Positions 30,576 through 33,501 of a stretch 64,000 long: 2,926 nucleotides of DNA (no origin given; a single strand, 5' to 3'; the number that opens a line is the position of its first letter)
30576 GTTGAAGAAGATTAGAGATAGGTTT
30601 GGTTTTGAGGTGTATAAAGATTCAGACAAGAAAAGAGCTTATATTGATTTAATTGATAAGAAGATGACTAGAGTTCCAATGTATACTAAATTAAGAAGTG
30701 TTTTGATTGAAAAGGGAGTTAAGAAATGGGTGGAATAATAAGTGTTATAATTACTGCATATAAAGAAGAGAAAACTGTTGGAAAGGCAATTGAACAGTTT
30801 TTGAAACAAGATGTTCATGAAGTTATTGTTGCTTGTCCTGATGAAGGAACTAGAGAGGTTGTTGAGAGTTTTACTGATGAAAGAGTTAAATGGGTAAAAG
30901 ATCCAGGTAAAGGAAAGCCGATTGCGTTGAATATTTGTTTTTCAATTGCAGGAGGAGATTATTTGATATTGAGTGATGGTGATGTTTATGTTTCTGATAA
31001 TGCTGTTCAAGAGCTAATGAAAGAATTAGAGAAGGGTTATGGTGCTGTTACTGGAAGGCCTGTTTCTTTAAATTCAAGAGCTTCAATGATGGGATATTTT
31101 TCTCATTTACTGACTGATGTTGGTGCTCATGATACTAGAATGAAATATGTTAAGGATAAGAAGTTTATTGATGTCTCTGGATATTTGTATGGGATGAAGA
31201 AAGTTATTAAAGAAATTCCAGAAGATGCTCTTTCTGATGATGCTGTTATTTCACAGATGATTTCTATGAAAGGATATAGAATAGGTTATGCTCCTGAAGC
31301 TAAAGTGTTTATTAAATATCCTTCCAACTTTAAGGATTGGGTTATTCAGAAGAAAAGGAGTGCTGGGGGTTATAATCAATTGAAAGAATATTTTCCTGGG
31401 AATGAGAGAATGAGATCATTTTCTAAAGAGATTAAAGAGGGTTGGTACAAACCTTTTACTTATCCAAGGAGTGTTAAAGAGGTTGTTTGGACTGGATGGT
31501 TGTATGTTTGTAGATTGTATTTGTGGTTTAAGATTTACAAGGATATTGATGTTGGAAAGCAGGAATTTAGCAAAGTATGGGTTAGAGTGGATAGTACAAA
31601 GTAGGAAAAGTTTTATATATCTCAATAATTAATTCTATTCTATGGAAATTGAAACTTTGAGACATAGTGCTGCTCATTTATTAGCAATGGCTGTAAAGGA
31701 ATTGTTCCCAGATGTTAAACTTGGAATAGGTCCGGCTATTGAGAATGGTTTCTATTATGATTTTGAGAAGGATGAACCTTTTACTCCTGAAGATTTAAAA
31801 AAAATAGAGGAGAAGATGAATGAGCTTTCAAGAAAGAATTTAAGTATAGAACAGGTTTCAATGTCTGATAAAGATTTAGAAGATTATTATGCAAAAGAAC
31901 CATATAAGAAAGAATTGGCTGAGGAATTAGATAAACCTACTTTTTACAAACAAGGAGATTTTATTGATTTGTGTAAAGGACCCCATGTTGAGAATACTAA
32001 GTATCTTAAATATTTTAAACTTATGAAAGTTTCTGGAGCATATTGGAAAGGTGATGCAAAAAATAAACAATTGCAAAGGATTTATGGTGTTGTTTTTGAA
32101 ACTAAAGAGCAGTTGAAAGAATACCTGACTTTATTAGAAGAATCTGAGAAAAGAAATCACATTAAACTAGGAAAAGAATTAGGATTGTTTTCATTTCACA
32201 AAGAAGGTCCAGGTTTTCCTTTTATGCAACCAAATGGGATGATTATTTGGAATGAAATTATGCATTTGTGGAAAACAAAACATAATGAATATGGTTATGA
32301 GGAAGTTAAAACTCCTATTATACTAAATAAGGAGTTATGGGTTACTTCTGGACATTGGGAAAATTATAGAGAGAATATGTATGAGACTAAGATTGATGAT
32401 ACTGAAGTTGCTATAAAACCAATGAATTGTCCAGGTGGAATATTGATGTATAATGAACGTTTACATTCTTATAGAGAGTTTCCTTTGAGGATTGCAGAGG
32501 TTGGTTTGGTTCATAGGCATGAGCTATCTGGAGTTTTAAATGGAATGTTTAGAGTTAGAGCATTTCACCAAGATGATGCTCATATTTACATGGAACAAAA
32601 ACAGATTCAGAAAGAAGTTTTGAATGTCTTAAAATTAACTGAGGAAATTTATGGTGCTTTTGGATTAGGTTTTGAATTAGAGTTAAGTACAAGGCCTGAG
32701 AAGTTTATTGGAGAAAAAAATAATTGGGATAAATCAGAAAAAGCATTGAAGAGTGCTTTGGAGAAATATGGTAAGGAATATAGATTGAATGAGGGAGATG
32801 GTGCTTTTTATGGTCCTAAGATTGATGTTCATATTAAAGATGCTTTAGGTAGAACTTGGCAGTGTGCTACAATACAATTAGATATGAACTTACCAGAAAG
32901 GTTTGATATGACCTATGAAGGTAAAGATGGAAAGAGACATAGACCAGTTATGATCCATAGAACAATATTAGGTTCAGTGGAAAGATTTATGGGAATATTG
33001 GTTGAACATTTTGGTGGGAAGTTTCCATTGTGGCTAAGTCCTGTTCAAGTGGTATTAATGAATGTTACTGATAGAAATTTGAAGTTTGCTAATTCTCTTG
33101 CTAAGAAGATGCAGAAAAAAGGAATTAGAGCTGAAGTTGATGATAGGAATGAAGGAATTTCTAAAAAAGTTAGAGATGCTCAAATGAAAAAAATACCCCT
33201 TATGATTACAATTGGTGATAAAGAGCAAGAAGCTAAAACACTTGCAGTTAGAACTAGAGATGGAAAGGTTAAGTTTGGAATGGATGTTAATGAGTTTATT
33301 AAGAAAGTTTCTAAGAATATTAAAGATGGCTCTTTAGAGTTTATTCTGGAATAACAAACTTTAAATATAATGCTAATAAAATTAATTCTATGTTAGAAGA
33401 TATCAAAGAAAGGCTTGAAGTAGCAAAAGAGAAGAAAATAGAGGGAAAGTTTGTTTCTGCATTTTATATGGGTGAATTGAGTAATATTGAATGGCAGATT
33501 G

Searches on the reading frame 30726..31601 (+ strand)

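Call 70: search_protein_families(library=pfam, proteins=[window:30726-31601:+], max_evalue=0.0001)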
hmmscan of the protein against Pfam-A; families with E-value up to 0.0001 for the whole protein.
window:30726-31601:+ (292 aa): 4 families
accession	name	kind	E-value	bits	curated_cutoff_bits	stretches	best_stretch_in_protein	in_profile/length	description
PF00535.33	Glycos_transf_2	-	7.8e-19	68.7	23.3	1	6-163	1-166/168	Glycosyl transferase family 2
PF13641.12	Glyco_tranf_2_3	-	6.3e-14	53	27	1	5-214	3-229/230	Glycosyltransferase like family 2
PF13632.12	Glyco_trans_2_3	-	6e-10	39.7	27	1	164-269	90-179/198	Glycosyl transferase family group 2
PF13506.12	Glyco_transf_21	-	1.6e-06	28.2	21.7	1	73-192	27-150/174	Glycosyl transferase family 21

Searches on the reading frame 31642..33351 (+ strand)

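Call 6: search_protein_families(library=pfam, proteins=[window:31642-33351:+], max_evalue=0.001)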
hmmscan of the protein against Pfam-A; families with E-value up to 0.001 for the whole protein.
window:31642-33351:+ (570 aa): 3 families
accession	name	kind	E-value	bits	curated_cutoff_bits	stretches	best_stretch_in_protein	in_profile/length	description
PF00587.30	tRNA-synt_2b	-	1.2e-44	153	29.3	1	247-457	1-179/179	tRNA synthetase class II core domain (G, H, P, S and T)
PF03129.25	HGTP_anticodon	-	6.6e-24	84.3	21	1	469-558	1-93/94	Anticodon binding domain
PF07973.19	tRNA_SAD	-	1.1e-16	61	24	1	100-148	2-44/44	Threonyl and Alanyl tRNA synthetase second additional domain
